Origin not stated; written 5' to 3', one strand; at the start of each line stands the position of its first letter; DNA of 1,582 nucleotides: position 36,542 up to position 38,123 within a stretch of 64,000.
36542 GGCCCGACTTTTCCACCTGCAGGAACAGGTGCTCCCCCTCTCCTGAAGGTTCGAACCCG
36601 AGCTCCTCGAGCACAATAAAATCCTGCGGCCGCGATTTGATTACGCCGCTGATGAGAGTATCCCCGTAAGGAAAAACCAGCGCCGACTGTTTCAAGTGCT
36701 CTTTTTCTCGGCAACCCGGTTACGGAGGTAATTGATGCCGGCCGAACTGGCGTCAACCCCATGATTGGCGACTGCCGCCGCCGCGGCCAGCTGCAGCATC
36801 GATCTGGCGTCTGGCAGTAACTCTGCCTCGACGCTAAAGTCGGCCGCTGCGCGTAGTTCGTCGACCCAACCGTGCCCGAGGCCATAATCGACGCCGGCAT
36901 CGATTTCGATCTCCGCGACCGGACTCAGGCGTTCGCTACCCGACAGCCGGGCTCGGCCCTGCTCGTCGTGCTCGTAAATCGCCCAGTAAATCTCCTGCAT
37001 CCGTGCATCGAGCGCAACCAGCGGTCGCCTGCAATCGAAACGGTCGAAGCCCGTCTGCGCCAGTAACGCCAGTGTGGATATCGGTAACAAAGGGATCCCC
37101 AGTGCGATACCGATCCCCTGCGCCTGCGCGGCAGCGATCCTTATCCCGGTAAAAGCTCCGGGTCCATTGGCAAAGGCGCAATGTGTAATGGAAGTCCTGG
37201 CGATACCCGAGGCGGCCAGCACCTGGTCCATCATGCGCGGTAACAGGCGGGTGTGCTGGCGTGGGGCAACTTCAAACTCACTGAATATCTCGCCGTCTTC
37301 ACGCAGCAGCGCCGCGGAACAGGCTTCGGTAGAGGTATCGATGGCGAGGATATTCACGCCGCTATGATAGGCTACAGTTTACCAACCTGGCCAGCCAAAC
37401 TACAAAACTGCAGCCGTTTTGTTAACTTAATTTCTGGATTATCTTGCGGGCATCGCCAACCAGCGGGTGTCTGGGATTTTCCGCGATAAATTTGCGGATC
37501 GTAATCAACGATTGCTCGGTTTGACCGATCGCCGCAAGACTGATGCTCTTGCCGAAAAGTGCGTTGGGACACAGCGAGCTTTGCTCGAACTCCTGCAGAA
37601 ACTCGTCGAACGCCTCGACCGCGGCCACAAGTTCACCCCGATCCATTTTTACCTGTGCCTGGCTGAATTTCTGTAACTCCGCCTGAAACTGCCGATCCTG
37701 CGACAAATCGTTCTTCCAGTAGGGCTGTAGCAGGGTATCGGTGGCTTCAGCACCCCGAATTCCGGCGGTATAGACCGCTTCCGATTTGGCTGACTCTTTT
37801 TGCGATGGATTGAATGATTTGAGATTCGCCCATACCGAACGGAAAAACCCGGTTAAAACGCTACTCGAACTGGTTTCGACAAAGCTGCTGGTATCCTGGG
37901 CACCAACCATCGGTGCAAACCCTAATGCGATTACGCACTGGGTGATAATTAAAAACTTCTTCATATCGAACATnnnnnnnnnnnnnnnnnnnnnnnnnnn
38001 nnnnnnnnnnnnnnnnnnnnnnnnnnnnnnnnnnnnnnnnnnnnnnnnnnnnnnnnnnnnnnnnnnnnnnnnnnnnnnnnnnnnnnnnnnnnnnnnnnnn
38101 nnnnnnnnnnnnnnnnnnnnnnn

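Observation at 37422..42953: Giant secreted NHL-propeller/FN3/TPR/transglutaminase-like protein, coupled to a small secreted partner, occupying the slot where lpxB-rnhB normally follow lpxA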

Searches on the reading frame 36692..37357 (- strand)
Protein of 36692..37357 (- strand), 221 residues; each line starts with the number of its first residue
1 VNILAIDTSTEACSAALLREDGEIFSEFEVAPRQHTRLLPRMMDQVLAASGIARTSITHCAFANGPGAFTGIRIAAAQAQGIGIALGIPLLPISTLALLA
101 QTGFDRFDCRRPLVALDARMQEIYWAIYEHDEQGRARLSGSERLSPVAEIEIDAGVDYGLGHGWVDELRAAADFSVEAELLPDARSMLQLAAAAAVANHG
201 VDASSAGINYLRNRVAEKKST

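Call 7: search_protein_families(library=pfam, proteins=[window:36692-37357:-], max_evalue=0.001)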
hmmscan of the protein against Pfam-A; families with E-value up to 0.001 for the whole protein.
window:36692-37357:- (221 aa): 1 family
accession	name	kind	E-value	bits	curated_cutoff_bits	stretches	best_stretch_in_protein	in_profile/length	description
PF00814.31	TsaD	-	6.2e-22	79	24.8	1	29-135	23-133/264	tRNA N6-adenosine threonylcarbamoyltransferase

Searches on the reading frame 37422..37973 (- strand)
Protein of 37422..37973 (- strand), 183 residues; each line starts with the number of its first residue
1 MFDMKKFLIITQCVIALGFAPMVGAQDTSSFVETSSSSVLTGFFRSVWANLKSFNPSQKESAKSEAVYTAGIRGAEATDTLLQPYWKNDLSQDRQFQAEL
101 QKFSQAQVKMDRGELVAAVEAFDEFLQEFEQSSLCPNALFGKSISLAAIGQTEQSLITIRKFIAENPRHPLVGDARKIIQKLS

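Call 6: search_protein_families(library=pfam, proteins=[window:37422-37973:-], max_evalue=0.1)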
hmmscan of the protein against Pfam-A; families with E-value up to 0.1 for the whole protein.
window:37422-37973:- (183 aa): 5 families
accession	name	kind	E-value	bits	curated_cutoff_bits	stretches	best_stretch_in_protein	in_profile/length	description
PF13174.12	TPR_6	-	0.0093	17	26.3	0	138-168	2-32/33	Tetratricopeptide repeat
PF13525.12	YfiO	-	0.023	14.9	25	1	101-170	7-76/203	Outer membrane lipoprotein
PF13432.12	TPR_16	-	0.03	15.2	32.7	1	105-168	3-63/65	Tetratricopeptide repeat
PF04375.19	HemX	-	0.031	14.3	25.9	1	67-131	173-234/236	HemX, putative uroporphyrinogen-III C-methyltransferase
PF24575.1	TPR_Slam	-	0.075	13.9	35.2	0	80-131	33-79/104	Surface lipoprotein assembly modifier, N-terminal TPR repeats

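Call 10: search_protein_families(library=ncbifam, proteins=[window:37422-37973:-], max_evalue=0.1)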
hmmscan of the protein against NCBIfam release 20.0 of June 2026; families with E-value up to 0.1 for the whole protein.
window:37422-37973:- (183 aa): 3 families
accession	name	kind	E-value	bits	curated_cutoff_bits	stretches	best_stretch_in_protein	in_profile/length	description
TIGR02795.1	tol_pal_ybgF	equivalog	1.4e-05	25.6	90.1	1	102-175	5-78/119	tol-pal system protein YbgF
TIGR03302.1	OM_YfiO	subfamily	0.00082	18.9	81.4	1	99-172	33-106/239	outer membrane protein assembly factor BamD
NF041881.1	PTPDL_fam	equivalog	0.082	12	200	0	104-134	155-185/339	PTPDL family protein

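Call 24: search_protein_families(library=padloc, proteins=[window:37422-37973:-], max_evalue=1)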
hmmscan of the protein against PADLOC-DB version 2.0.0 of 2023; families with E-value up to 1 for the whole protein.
window:37422-37973:- (183 aa): 0 families

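Call 32: find_homologous_proteins(query=window:37422-37973:-, max_evalue=0.001)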
Query window:37422-37973:- (183 aa): 314 proteins with E <= 0.001 among 483 candidates; the best 120 are listed.
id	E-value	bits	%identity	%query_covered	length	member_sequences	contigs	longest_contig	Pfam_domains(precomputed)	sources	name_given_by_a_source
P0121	4.1e-100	351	91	98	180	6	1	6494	-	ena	-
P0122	8.9e-97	340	88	98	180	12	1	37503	-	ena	-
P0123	1.6e-96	339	87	98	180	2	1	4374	-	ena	-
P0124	5.7e-88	311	81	98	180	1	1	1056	-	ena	-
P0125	1.6e-87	310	82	98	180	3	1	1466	-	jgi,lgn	-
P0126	8.9e-78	278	82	89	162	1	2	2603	-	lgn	-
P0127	1.2e-75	271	72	98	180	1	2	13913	-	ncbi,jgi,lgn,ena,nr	ncbi:MAG: hypothetical protein OEN02_05135 [Gammaproteobacteria bacterium]|nr:hypothetical protein [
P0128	1.2e-72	262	70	98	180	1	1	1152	-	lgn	-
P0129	1.6e-71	258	68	98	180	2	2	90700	-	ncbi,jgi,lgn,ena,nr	ncbi:MAG: tetratricopeptide repeat protein [Gammaproteobacteria bacterium]|nr:tetratricopeptide repe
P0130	2.1e-71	258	67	98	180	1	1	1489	-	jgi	jgi:TolA-binding protein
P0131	3.2e-71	257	67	98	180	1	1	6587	PF13174.13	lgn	-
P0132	5.7e-71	256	69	98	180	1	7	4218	-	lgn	-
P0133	9.8e-71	255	66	98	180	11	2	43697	PF13432.13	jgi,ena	-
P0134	1.2e-69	252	65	98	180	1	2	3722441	PF13432.13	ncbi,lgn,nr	ncbi:MAG: tetratricopeptide repeat protein [Gammaproteobacteria bacterium]|nr:MAG: tetratricopeptide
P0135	1.8e-69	251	65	98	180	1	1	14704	PF13174.13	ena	-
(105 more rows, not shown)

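Call 37: find_encoding_contigs(protein=P0134, flank=10000, max_places=1)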
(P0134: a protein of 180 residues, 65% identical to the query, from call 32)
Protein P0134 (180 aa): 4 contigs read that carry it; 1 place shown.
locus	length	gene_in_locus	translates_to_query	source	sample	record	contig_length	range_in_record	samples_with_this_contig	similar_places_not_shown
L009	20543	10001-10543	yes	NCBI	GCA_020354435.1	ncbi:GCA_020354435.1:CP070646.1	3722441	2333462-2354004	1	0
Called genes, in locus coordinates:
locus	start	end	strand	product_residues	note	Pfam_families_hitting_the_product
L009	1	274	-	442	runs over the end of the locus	PF06808:DctM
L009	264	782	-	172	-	PF04290:DctQ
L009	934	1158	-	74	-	-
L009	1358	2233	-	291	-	PF00126:HTH_1, PF03466:LysR_substrate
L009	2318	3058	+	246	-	PF13085:Fer2_3, PF13183:Fer4_8 (weak), PF13534:Fer4_17 (weak)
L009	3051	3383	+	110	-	PF01127:Sdh_cyt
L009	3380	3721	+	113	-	PF01127:Sdh_cyt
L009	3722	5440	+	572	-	PF00890:FAD_binding_2, PF01266:DAO (weak), PF02910:Succ_DH_flav_C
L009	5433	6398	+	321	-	PF05681:Fumerase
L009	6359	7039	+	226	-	PF05683:Fumerase_C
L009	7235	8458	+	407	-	PF13433:Peripla_BP_5, PF13458:Peripla_BP_6, PF01094:ANF_receptor, PF13433:Peripla_BP_5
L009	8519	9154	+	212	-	PF02653:BPD_transp_2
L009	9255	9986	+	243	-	PF13371:TPR_9 (faint), PF13428:TPR_14 (faint), PF14559:TPR_19 (weak), PF00515:TPR_1, PF07719:TPR_2 (weak), PF13424:TPR_12, PF13432:TPR_16 (weak), PF14559:TPR_19 (weak), +2 more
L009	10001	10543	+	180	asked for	PF13432:TPR_16 (weak)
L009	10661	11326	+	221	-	PF00814:TsaD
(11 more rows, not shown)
